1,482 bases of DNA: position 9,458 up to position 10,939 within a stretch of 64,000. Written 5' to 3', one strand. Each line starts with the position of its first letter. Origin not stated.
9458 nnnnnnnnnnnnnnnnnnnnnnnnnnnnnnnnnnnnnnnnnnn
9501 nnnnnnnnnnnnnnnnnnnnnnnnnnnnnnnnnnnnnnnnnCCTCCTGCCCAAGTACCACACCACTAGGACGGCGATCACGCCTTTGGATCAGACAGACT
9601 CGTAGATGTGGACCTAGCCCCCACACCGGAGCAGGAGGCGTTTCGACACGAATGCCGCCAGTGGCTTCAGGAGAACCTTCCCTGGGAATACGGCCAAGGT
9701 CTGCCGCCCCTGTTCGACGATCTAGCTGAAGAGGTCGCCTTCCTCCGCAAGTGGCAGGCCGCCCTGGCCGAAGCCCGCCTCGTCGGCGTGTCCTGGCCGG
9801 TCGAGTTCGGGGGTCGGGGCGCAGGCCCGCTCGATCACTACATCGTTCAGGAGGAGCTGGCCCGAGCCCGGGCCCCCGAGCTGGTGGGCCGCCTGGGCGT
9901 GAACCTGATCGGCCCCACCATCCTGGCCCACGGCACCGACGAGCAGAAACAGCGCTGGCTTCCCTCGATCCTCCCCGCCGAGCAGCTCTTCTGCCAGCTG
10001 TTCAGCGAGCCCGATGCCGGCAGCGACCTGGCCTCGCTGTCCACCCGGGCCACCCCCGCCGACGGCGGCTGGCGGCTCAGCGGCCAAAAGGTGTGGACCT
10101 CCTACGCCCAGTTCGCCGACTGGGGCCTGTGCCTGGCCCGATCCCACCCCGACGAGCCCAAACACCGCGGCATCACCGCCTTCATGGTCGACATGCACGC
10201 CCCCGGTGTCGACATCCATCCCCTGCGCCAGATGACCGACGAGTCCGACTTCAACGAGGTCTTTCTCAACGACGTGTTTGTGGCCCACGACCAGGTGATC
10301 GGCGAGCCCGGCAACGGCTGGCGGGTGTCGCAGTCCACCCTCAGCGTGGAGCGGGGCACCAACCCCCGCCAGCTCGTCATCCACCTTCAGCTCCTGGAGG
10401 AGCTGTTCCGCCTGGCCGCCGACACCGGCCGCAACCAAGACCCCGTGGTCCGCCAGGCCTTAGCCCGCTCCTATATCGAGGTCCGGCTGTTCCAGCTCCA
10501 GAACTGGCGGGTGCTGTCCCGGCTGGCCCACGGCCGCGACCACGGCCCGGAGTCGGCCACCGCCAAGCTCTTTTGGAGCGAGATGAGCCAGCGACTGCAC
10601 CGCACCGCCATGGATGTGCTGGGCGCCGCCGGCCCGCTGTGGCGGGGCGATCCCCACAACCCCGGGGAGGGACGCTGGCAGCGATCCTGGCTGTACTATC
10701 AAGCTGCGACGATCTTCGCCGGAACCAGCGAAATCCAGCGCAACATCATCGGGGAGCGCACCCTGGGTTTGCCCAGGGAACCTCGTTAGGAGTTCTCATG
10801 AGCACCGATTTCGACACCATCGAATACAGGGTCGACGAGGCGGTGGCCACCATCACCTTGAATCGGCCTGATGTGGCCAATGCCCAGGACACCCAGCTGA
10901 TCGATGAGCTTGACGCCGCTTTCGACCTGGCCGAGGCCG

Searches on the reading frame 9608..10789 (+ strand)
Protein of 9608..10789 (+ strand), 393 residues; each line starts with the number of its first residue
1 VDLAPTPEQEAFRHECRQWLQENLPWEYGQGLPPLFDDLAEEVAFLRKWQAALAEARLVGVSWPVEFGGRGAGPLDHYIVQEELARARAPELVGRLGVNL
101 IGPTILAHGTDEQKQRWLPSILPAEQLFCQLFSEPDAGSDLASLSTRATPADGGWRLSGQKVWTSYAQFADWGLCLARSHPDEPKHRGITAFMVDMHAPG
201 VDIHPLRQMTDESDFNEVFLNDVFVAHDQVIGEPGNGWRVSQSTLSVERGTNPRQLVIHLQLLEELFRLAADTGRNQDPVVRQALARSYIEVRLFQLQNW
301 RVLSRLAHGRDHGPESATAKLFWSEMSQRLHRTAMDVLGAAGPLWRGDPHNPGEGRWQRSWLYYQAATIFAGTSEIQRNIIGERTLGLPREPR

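Call 13: search_protein_families(library=pfam, proteins=[window:9608-10789:+], max_evalue=0.01)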
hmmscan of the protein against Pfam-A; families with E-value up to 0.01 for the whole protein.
window:9608-10789:+ (393 aa): 4 families
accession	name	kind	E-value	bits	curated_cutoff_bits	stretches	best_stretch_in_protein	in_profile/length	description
PF00441.29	Acyl-CoA_dh_1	-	7.6e-27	94.7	22.4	1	235-385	1-149/150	Acyl-CoA dehydrogenase, C-terminal domain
PF02771.21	Acyl-CoA_dh_N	-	7.2e-20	71.9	22.9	1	6-122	1-110/113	Acyl-CoA dehydrogenase, N-terminal domain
PF02770.24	Acyl-CoA_dh_M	-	8.6e-19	68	33.3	1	129-223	1-97/97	Acyl-CoA dehydrogenase, middle domain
PF14749.11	Acyl-CoA_ox_N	-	0.0042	18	25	1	96-121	89-114/120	Acyl-coenzyme A oxidase N-terminal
